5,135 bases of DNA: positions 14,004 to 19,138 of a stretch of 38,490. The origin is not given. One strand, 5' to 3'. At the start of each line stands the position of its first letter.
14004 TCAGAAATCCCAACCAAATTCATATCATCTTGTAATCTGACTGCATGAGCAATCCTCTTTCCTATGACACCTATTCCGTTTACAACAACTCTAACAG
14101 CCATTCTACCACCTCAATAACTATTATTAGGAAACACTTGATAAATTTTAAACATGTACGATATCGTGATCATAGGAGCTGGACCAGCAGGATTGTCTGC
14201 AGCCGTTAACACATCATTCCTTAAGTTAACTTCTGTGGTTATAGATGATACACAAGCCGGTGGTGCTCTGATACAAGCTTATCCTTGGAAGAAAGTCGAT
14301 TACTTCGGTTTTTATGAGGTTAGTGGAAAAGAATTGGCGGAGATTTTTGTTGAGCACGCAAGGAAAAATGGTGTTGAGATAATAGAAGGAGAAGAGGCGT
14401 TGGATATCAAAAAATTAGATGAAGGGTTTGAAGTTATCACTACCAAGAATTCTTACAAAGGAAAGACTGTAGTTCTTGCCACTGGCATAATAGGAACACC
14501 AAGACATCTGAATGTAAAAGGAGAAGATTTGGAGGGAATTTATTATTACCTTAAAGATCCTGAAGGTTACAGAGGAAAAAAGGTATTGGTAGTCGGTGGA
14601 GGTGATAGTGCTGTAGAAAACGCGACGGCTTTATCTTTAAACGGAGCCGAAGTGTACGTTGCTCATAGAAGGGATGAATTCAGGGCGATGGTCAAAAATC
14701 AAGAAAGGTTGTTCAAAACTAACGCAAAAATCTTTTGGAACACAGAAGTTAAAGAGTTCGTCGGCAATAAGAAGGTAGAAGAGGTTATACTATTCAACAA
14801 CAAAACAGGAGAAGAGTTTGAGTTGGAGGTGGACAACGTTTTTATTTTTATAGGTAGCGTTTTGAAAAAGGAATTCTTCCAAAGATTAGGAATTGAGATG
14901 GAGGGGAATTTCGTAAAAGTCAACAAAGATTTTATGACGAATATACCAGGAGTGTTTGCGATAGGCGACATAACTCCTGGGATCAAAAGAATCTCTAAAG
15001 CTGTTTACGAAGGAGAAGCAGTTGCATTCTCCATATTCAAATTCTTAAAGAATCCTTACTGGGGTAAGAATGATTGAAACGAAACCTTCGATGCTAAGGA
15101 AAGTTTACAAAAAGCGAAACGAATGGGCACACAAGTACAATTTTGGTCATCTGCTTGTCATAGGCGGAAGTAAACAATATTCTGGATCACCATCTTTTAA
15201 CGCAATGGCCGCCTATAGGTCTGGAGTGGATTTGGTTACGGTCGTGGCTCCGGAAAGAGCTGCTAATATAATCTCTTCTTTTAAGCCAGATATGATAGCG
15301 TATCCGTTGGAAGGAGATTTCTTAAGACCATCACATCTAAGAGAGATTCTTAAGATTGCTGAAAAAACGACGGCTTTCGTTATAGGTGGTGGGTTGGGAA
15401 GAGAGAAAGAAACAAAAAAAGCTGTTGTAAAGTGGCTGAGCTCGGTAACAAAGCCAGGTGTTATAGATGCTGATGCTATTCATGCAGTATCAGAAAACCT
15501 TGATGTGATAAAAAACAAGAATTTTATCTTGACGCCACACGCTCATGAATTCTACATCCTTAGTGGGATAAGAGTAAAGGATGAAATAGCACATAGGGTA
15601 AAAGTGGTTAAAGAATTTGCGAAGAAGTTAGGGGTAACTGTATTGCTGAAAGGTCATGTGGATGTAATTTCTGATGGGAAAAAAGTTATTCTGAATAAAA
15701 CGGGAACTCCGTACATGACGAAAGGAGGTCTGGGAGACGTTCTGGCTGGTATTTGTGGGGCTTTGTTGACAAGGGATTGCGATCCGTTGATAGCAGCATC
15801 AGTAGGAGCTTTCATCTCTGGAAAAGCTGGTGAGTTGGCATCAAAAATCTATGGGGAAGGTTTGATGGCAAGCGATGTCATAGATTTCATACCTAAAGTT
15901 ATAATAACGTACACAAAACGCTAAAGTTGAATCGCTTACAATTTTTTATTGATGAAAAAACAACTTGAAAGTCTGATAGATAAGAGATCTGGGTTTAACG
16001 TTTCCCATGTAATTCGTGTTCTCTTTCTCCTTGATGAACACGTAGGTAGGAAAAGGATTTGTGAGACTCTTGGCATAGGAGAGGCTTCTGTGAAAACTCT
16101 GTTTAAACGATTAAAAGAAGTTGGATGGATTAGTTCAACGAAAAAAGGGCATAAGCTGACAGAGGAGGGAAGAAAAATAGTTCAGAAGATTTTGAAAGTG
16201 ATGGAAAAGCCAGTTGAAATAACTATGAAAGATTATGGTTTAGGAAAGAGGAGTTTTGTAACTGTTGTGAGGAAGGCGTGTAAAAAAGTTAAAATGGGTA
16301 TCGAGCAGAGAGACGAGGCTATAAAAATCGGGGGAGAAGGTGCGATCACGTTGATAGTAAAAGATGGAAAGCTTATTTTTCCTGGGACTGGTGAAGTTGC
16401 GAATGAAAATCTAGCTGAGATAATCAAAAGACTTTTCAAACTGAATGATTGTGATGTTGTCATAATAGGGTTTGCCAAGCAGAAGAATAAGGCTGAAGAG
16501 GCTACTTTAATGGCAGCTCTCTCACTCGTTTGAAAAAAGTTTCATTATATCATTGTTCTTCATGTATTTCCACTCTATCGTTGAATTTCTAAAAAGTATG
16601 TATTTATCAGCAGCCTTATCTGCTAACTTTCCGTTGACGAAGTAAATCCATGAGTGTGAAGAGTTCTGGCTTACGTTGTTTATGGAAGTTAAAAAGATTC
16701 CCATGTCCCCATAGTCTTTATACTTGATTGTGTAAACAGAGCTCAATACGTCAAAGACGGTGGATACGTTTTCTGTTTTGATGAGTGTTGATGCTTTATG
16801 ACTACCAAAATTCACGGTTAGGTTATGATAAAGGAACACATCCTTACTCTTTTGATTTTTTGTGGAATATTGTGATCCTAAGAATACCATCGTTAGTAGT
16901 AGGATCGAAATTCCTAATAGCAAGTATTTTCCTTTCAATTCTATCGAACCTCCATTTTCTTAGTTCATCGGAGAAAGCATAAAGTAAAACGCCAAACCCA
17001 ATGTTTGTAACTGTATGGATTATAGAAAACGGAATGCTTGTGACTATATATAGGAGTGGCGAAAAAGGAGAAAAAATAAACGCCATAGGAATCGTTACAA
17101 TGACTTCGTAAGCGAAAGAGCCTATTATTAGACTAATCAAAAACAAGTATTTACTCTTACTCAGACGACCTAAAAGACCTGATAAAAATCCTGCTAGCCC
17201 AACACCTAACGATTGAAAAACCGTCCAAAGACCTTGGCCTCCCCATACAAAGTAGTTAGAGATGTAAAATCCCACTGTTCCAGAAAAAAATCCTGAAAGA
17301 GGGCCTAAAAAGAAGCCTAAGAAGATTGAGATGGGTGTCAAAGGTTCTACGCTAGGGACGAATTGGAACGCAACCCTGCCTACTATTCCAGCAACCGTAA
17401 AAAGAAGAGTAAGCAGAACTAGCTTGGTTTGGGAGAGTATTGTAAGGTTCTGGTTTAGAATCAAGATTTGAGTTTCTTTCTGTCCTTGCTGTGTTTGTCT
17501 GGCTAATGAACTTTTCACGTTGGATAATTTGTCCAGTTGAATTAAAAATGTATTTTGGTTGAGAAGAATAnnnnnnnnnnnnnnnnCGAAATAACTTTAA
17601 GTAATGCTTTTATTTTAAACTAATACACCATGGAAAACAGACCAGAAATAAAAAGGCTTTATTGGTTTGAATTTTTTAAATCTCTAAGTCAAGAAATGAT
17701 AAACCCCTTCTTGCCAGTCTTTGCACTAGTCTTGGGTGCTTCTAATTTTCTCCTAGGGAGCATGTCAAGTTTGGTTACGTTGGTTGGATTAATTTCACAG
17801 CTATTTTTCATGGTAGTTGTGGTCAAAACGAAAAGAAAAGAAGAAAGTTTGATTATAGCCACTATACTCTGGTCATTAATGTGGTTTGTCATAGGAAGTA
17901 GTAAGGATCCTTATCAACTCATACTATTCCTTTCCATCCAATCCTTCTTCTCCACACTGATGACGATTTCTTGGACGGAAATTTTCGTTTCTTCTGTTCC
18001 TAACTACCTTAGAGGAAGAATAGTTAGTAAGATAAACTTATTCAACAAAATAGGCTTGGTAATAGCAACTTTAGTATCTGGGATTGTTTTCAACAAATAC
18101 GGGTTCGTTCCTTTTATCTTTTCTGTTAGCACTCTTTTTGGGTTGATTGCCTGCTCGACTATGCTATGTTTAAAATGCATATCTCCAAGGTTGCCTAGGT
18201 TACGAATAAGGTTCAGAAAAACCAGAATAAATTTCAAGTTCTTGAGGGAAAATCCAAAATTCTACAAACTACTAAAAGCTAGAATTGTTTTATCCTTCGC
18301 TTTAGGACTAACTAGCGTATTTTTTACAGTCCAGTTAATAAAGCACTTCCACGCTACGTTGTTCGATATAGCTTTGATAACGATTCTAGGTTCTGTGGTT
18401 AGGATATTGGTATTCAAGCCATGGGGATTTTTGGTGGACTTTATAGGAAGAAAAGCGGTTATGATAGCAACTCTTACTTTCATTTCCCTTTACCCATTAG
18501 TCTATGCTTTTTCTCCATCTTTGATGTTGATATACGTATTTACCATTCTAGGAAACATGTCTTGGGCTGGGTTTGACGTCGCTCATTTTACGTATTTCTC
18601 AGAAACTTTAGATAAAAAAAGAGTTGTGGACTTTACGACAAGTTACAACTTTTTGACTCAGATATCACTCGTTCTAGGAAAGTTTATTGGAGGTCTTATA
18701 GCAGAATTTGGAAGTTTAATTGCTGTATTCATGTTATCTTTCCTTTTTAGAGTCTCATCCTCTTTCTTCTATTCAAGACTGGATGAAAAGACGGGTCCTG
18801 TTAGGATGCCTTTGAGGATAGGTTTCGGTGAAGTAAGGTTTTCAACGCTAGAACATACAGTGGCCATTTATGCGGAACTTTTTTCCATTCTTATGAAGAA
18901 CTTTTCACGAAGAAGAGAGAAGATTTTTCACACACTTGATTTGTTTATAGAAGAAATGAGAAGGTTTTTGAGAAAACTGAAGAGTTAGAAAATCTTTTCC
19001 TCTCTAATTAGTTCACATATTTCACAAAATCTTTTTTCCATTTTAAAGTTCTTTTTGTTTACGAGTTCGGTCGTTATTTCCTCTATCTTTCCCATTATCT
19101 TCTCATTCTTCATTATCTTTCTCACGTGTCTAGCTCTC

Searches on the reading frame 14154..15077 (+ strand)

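Call 5: search_protein_families(library=pfam, proteins=[window:14154-15077:+])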
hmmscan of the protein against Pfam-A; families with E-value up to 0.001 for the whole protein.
window:14154-15077:+ (307 aa): 13 families
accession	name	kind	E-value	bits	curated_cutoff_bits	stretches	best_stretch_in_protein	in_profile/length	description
PF07992.20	Pyr_redox_2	-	4e-42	145.1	26.1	1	2-287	1-291/291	Pyridine nucleotide-disulphide oxidoreductase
PF13738.12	Pyr_redox_3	-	1.5e-37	129.9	30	2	55-271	77-305/305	Pyridine nucleotide-disulphide oxidoreductase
PF00070.33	Pyr_redox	-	5.2e-18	65.8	22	1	143-213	1-79/82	Pyridine nucleotide-disulphide oxidoreductase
PF03486.20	HI0933_like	-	5e-10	39.7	50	0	3-37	2-36/244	HI0933-like protein Rossmann domain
PF01266.30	DAO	-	6.5e-08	32.9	27.9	1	60-113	150-205/353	FAD dependent oxidoreductase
PF13434.12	Lys_Orn_oxgnase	-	9.6e-07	28.7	21.3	0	95-175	135-224/339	L-lysine 6-monooxygenase/L-ornithine 5-monooxygenase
PF00890.30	FAD_binding_2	-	1.4e-06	28.2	20.4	1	3-38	1-37/414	FAD binding domain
PF01494.25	FAD_binding_3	-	2.6e-05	24.1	22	0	2-18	2-18/349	FAD binding domain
PF01262.27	AlaDh_PNT_C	-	5.3e-05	23.2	23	0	140-237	27-101/214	Alanine dehydrogenase/PNT, C-terminal domain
PF01134.28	GIDA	-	7.6e-05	22.4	22.1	0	3-28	1-26/391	Glucose inhibited division protein A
PF00743.25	FMO-like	-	0.0003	19.8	22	1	133-176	175-218/532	Flavin-binding monooxygenase-like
PF13454.12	NAD_binding_9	-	0.00065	20.1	21.8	0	63-111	104-153/155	FAD-NAD(P)-binding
PF13241.12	NAD_binding_7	-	0.00071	20.6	22.1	0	140-177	6-45/104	Putative NAD(P)-binding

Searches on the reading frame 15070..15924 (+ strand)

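Call 5: search_protein_families(library=pfam, proteins=[window:15070-15924:+])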
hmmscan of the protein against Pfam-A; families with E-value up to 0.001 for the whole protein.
window:15070-15924:+ (284 aa): 2 families
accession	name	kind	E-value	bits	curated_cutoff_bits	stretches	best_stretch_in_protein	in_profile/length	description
PF01256.23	Carb_kinase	-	1.1e-55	189.2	27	1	28-275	1-241/242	NAD(P)H-hydrate dehydratase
PF02110.20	HK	-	2.5e-11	43.9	27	1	143-274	107-241/247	Hydroxyethylthiazole kinase family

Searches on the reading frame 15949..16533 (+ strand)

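Call 5: search_protein_families(library=pfam, proteins=[window:15949-16533:+])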
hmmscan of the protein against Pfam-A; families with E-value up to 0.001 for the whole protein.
window:15949-16533:+ (194 aa): 7 families
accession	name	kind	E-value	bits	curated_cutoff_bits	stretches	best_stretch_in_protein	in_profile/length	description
PF14544.11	DUF4443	-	1.9e-27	95.6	27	1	99-194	2-100/100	Domain of unknown function (DUF4443)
PF22167.2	PH0730-like_N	-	3.2e-17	62.9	30.2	1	20-76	4-60/60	PH0730-like, N-terminal domain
PF21715.3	CggR_N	-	8.2e-08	32.3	30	1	29-85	15-71/71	CggR N-terminal DNA binding domain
PF24409.1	wHTH-PRTase_assc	-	1.3e-06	28.8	27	1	24-87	3-64/83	wHTH-PRTase associated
PF07848.18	PaaX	-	0.00012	22.7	24.8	1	36-73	28-69/70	PaaX-like protein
PF25213.1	HVO_A0261_N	-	0.00054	20.2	35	1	22-86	14-79/86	HVO_A0261 N-terminal domain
PF01090.25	Ribosomal_S19e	-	0.00084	19.5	29.4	0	46-83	94-132/137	Ribosomal protein S19e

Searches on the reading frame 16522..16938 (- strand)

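Call 5: search_protein_families(library=pfam, proteins=[window:16522-16938:-])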
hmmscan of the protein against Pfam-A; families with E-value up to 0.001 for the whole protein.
window:16522-16938:- (138 aa): 1 family
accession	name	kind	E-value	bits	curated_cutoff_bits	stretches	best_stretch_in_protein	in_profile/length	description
PF14478.12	DUF4430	-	3.5e-15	56.7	23.8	1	59-126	2-71/72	Domain of unknown function (DUF4430)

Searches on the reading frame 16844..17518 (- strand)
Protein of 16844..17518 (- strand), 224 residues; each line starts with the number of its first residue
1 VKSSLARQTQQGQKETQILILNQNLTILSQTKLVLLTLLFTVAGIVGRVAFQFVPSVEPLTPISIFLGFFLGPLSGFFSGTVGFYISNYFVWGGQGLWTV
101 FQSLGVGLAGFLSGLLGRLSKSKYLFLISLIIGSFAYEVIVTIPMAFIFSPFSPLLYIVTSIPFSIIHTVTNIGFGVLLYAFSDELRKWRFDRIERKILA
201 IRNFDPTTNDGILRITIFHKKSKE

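Call 5: search_protein_families(library=pfam, proteins=[window:16844-17518:-])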
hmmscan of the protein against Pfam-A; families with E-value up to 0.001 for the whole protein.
window:16844-17518:- (224 aa): 1 family
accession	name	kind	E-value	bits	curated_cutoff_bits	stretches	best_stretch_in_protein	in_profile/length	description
PF12822.12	ECF_trnsprt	-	7.7e-07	29.7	30.7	1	32-173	2-162/169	ECF transporter, substrate-specific component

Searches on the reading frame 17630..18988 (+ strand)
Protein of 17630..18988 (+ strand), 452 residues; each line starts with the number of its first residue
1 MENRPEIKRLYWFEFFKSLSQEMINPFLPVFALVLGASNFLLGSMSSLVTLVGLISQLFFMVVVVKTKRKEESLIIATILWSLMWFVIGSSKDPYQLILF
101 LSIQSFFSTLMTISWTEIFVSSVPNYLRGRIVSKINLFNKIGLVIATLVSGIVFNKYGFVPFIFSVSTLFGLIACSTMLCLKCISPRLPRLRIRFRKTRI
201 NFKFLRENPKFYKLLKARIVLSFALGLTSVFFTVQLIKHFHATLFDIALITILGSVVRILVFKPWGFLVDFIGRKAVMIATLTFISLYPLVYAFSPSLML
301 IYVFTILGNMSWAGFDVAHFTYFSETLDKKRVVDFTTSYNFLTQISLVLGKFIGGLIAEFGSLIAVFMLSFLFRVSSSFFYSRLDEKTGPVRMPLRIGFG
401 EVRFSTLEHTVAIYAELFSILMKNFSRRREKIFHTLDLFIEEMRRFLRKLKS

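Call 5: search_protein_families(library=pfam, proteins=[window:17630-18988:+])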
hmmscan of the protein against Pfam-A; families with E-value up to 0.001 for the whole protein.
window:17630-18988:+ (452 aa): 1 family
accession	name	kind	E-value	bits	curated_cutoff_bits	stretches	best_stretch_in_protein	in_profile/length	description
PF07690.21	MFS_1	-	6.1e-27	94.9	33.4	2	15-232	6-220/347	Major Facilitator Superfamily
